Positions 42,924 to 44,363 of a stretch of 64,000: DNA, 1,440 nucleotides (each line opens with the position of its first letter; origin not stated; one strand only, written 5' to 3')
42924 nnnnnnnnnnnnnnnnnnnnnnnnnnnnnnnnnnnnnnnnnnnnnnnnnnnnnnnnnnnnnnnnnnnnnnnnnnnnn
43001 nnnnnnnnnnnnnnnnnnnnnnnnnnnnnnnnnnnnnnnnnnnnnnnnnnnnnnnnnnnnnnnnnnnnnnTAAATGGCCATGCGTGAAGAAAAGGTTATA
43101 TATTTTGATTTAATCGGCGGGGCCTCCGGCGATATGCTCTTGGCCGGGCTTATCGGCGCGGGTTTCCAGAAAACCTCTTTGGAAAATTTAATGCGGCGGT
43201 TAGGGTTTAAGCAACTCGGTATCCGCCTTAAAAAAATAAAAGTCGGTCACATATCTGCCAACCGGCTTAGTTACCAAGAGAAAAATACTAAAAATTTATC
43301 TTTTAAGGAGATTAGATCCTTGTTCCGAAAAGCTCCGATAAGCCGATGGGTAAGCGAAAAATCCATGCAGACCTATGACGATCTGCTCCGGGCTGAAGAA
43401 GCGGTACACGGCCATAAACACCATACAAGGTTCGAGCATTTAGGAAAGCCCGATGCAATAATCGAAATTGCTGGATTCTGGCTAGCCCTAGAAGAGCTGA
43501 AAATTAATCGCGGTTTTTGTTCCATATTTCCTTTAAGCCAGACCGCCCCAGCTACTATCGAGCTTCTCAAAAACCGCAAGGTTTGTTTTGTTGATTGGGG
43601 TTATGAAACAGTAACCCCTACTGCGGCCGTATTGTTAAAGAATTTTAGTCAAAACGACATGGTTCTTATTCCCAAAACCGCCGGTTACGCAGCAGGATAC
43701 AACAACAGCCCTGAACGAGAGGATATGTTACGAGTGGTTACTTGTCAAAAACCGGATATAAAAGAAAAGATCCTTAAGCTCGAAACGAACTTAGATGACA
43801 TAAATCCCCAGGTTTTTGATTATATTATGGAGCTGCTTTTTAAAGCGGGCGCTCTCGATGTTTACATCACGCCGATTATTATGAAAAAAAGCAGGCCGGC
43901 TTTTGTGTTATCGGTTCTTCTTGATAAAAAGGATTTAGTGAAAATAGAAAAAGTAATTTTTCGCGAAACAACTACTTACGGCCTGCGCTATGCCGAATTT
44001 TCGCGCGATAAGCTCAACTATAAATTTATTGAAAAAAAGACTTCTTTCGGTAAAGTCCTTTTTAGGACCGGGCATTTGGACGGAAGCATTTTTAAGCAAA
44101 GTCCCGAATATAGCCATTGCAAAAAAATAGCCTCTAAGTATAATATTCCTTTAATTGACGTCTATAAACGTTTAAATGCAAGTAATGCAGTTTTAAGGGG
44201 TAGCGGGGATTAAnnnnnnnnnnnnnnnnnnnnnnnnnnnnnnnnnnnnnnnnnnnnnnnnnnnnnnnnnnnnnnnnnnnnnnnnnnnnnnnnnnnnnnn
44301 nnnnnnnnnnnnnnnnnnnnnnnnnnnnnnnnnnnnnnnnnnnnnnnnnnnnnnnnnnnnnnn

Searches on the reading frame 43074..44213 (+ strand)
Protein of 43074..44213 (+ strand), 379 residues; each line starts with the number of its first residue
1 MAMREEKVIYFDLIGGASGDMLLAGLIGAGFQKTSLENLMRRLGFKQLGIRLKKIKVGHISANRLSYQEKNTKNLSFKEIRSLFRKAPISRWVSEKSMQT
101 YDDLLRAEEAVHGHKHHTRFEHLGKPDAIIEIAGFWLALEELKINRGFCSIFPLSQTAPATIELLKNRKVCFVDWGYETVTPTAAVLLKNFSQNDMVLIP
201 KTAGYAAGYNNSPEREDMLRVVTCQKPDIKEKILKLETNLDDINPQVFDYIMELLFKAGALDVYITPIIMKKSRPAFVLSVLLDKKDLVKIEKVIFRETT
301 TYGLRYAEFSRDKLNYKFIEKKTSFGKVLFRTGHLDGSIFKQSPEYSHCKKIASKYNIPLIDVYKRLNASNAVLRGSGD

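Call 3: search_protein_families(library=pfam, proteins=[window:43074-44213:+], max_evalue=0.1)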
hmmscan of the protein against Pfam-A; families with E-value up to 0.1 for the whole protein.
window:43074-44213:+ (379 aa): 1 family
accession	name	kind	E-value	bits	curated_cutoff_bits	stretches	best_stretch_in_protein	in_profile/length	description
PF01969.22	Ni_insertion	-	7.9e-84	282.4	22.1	1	9-364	1-375/375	Nickel insertion protein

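Call 43: search_protein_families(library=ncbifam, proteins=[window:43074-44213:+], max_evalue=0.01)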
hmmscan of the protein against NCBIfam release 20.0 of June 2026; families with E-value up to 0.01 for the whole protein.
window:43074-44213:+ (379 aa): 2 families
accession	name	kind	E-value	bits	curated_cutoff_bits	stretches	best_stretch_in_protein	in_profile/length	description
NF052512.1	nickel_LarC2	equivalog_domain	1.7e-38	131.3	50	1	234-350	2-118/118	nickel pincer cofactor biosynthesis protein LarC2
TIGR00299.2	nickel_LarC1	equivalog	4.3e-21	75.4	90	1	77-222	3-164/165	nickel pincer cofactor biosynthesis protein LarC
